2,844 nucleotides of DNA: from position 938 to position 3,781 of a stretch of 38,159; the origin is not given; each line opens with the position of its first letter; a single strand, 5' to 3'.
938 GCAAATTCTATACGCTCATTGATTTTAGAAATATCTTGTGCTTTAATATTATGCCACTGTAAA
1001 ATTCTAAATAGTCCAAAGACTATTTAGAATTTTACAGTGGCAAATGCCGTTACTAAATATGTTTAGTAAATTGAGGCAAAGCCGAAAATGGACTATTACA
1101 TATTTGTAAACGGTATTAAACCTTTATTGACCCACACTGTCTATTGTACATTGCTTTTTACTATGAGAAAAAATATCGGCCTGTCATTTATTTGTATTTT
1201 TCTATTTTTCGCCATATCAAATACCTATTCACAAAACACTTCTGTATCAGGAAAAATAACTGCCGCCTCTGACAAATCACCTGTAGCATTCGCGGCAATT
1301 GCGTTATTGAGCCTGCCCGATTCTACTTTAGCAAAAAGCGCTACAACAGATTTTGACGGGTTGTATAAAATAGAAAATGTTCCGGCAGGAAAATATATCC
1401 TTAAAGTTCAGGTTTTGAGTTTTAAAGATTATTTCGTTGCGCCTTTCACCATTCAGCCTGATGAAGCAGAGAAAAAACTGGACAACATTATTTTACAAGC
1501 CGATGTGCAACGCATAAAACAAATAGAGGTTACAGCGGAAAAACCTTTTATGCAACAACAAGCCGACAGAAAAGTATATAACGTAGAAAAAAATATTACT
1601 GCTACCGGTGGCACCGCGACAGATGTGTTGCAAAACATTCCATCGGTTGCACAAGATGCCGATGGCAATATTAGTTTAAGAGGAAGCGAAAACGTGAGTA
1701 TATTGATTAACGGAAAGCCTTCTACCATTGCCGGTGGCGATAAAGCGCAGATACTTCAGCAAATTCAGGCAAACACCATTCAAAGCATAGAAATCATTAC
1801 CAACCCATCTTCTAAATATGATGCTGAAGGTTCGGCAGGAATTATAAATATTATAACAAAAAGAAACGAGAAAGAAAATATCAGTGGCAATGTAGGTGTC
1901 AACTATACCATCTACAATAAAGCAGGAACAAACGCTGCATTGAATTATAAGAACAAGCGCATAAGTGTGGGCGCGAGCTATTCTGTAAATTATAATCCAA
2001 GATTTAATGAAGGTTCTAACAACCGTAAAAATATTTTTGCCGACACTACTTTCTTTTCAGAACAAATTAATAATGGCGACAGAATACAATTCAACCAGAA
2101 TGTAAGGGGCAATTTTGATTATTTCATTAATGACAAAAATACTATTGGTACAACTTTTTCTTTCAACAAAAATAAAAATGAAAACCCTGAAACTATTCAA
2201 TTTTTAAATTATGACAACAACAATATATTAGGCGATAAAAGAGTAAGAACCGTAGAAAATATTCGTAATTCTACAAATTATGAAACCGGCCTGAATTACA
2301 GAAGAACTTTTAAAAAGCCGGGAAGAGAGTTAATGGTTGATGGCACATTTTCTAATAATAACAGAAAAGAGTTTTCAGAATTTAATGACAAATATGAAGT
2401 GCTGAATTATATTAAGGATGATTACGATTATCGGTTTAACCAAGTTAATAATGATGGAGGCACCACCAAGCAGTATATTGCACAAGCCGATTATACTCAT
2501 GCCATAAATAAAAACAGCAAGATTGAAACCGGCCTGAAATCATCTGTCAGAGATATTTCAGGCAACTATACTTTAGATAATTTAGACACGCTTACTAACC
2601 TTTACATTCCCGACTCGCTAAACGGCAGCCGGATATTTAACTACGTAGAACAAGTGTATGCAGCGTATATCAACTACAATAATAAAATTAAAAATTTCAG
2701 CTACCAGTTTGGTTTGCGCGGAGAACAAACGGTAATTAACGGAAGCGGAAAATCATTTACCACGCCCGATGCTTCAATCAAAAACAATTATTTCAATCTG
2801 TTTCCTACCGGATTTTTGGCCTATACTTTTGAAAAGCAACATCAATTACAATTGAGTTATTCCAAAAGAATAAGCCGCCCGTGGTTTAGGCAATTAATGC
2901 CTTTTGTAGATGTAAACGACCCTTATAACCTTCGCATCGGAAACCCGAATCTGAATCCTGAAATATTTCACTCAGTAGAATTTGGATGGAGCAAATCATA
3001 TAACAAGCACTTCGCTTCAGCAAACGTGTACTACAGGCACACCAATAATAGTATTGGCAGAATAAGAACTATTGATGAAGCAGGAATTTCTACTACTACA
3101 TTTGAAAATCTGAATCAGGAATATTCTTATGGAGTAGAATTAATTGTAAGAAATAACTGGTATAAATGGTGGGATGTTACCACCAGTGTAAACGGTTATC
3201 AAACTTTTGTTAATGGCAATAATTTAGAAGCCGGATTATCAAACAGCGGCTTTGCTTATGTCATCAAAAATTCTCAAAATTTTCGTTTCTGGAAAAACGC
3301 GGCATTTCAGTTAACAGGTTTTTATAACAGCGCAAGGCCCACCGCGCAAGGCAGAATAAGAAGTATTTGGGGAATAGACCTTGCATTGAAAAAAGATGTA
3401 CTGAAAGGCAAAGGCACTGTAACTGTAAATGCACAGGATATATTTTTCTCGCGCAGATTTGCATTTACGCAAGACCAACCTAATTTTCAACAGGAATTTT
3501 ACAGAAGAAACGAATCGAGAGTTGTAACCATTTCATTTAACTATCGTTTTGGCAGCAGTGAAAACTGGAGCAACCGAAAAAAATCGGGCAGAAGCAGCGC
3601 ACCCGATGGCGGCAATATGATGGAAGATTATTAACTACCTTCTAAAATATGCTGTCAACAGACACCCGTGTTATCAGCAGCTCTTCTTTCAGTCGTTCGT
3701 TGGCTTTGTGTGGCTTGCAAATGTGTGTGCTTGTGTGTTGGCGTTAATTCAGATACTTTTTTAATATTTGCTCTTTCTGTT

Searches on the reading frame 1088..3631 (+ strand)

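Call 14: search_protein_families(library=padloc, proteins=[window:1088-3631:+], max_evalue=0.00001)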
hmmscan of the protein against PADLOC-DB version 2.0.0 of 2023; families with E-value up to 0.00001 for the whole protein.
window:1088-3631:+ (848 aa): 0 families

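Call 100: search_protein_families(library=pfam, proteins=[window:1088-3631:+], max_evalue=0.05)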
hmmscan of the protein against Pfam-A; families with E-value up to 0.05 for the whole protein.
window:1088-3631:+ (848 aa): 8 families
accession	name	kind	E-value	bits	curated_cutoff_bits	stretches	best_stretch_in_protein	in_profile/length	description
PF14905.12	OMP_b-brl_3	-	2e-107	360.2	27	1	406-819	1-408/408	Outer membrane protein beta-barrel family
PF00593.30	TonB_dep_Rec_b-barrel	-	2.5e-16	61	27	1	348-765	10-417/436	TonB dependent receptor-like, beta-barrel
PF13620.12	CarboxypepD_reg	-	1.7e-10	41.5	32.3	1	52-128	1-75/82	Carboxypeptidase regulatory-like domain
PF07715.20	Plug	-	1.5e-09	38.7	23.9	1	173-252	21-107/107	TonB-dependent Receptor Plug Domain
PF13715.12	CarbopepD_reg_2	-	5.5e-09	36.4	32.2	1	53-125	1-67/88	CarboxypepD_reg-like domain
PF17210.9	SdrD_B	-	0.0052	17.4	29.7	1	64-117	22-72/112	SdrD B-like domain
PF17802.7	SpaA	-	0.0063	17.1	23.1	0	58-106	8-57/91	Prealbumin-like fold domain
PF18376.6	MDD_C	-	0.04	14.2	23.2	0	228-312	64-143/186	Mevalonate 5-diphosphate decarboxylase C-terminal domain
